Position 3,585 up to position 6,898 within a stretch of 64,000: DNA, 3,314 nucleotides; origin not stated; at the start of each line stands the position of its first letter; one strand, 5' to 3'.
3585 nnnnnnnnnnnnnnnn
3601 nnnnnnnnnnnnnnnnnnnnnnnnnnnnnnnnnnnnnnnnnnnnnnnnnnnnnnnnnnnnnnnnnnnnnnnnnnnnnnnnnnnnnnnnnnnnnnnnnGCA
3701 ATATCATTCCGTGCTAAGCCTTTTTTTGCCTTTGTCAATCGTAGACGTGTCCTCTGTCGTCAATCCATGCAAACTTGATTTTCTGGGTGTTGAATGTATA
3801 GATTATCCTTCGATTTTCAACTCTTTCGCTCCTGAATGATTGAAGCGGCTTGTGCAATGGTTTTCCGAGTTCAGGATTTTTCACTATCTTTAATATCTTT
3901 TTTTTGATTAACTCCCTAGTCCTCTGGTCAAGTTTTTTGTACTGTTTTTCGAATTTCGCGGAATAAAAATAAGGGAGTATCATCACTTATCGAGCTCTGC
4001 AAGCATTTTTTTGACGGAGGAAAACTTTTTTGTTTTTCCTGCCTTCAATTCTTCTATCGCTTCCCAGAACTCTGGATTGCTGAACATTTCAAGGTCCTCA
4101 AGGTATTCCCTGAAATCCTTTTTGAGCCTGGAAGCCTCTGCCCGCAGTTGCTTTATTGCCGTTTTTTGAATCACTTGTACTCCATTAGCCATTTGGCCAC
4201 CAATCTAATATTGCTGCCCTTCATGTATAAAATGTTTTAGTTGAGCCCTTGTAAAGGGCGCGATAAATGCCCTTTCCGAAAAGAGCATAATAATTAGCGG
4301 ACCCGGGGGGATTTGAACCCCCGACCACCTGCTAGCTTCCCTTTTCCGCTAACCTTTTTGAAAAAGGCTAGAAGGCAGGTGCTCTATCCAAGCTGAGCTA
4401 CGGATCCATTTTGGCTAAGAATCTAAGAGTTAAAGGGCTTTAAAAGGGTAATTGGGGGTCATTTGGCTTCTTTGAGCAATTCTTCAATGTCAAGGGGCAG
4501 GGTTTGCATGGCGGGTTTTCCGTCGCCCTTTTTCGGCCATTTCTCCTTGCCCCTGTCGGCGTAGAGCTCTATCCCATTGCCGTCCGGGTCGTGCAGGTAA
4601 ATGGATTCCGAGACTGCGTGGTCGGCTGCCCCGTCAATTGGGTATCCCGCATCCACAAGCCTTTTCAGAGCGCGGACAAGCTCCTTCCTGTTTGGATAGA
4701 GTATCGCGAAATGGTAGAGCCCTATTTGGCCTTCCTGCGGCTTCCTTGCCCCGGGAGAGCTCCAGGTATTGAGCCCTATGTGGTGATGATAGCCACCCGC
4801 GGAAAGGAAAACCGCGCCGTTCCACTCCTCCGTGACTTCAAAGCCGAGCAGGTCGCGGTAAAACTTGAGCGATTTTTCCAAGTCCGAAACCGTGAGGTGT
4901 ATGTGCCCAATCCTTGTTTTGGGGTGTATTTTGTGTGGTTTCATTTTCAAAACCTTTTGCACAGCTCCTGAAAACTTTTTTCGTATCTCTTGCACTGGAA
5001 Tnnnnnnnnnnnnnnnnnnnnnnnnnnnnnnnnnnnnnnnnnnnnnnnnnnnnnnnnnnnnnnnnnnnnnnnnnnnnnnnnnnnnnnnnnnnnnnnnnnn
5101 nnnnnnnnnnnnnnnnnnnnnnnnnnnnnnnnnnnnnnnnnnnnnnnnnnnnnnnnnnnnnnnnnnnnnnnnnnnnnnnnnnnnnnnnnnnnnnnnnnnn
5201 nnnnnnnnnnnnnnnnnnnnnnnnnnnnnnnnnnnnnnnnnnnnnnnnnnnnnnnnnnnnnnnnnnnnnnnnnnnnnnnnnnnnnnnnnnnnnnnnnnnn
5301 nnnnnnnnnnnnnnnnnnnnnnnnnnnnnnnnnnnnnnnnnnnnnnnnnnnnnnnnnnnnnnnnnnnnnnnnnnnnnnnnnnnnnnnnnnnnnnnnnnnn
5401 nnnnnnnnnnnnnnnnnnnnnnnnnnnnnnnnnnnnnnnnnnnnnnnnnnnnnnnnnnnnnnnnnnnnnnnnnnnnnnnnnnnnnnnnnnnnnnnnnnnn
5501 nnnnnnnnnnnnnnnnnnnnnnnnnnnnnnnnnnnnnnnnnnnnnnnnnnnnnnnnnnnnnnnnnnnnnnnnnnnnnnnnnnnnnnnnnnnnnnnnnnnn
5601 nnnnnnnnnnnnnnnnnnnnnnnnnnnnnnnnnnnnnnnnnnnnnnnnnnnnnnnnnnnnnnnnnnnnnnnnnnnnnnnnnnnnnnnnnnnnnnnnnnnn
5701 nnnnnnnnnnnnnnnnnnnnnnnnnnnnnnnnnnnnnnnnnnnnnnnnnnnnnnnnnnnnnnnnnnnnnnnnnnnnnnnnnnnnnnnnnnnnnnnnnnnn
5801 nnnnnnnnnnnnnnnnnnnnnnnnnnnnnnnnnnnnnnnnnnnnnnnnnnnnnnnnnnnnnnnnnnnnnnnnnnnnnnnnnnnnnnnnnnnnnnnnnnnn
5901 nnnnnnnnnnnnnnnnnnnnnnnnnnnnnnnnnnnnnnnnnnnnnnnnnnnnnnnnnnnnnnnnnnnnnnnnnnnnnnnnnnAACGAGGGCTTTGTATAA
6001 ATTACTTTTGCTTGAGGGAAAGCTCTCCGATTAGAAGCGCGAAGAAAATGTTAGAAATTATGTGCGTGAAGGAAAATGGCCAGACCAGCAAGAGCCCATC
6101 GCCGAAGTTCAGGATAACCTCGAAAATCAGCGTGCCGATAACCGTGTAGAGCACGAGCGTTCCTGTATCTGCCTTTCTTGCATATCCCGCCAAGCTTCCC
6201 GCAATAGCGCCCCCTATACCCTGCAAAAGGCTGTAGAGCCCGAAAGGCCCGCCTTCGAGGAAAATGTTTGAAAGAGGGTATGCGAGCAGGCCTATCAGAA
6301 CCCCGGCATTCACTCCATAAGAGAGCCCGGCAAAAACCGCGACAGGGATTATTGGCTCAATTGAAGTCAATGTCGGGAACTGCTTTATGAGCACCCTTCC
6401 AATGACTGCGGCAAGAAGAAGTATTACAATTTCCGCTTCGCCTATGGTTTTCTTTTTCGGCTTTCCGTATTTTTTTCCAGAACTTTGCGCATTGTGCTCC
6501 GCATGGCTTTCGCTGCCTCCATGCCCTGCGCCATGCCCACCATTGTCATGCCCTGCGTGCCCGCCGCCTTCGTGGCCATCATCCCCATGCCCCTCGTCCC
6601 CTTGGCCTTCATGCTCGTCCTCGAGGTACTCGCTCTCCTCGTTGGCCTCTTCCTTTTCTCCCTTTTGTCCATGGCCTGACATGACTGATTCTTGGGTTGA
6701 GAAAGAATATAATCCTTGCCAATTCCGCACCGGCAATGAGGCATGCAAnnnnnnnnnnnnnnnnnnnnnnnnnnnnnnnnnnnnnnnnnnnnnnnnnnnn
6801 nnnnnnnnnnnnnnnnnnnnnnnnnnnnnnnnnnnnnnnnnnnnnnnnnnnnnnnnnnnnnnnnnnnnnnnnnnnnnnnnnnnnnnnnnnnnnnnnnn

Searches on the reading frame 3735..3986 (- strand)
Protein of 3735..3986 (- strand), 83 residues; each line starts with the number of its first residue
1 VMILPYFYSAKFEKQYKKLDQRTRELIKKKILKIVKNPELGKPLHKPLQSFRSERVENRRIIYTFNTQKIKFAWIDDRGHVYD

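Call 79: search_protein_families(library=pfam, proteins=[window:3735-3986:-], max_evalue=0.01)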
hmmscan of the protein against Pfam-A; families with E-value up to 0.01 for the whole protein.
window:3735-3986:- (83 aa): 4 families
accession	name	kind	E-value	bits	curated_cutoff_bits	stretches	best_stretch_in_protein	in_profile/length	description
PF15781.12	ParE-like_toxin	-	5.5e-05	23.5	28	1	9-49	4-44/87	ParE-like toxin of type II bacterial toxin-antitoxin system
PF05016.21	ParE_toxin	-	0.00017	22.5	23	1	6-69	1-76/89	ParE toxin of type II toxin-antitoxin system, parDE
PF06769.20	YoeB_toxin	-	0.0021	18.5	27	1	15-73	11-74/80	YoeB-like toxin of bacterial type II toxin-antitoxin system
PF11764.13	N-SET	-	0.0061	17.1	28.3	1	22-69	112-158/172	COMPASS (Complex proteins associated with Set1p) component N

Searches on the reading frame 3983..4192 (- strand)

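Call 79: search_protein_families(library=pfam, proteins=[window:3983-4192:-], max_evalue=0.01)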
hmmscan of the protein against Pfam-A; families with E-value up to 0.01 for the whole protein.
window:3983-4192:- (69 aa): 1 family
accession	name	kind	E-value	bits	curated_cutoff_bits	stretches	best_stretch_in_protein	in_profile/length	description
PF00615.24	RGS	-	0.0021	18.9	23.9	1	21-56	10-45/117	Regulator of G protein signaling domain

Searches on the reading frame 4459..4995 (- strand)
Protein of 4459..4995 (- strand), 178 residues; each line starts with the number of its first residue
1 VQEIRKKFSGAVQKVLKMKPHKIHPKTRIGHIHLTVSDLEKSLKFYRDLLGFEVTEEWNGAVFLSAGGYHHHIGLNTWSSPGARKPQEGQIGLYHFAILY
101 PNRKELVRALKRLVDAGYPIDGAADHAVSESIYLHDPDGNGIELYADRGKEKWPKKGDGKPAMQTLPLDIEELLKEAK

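Call 79: search_protein_families(library=pfam, proteins=[window:4459-4995:-], max_evalue=0.01)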
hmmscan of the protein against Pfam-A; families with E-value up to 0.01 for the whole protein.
window:4459-4995:- (178 aa): 6 families
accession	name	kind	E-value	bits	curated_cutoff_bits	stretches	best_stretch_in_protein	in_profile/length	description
PF00903.31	Glyoxalase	-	5.9e-23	82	20.6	1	28-144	1-121/121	Glyoxalase/Bleomycin resistance protein/Dioxygenase superfamily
PF22677.2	Ble-like_N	-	2.4e-06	27.6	24.5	1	28-56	1-29/41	Bleomycin resistance protein-like N-terminal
PF13669.12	Glyoxalase_4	-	2.6e-06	28.1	27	1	31-121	2-95/109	Glyoxalase/Bleomycin resistance protein/Dioxygenase superfamily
PF18029.7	Glyoxalase_6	-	7e-05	23.9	23.6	1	34-144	4-105/106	Glyoxalase-like domain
PF12681.13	Glyoxalase_2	-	0.00052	20.4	30.1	1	33-143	5-112/118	Glyoxalase-like domain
PF13468.12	Glyoxalase_3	-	0.0055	17.2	25.1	0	31-74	3-36/176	Glyoxalase-like domain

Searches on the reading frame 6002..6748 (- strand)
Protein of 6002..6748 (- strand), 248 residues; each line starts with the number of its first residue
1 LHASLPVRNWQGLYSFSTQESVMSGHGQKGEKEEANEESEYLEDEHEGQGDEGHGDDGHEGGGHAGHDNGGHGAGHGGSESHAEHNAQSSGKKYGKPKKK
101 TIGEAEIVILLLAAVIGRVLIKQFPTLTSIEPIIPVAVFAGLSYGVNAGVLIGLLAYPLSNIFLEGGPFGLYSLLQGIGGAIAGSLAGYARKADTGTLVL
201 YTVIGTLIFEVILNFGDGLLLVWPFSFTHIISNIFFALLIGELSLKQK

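Call 79: search_protein_families(library=pfam, proteins=[window:6002-6748:-], max_evalue=0.01)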
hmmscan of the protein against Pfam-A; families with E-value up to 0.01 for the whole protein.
window:6002-6748:- (248 aa): 1 family
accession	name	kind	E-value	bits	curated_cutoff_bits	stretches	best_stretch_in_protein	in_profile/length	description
PF20221.3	DUF6580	-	1.9e-05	25.4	27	1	108-217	11-111/162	Family of unknown function (DUF6580)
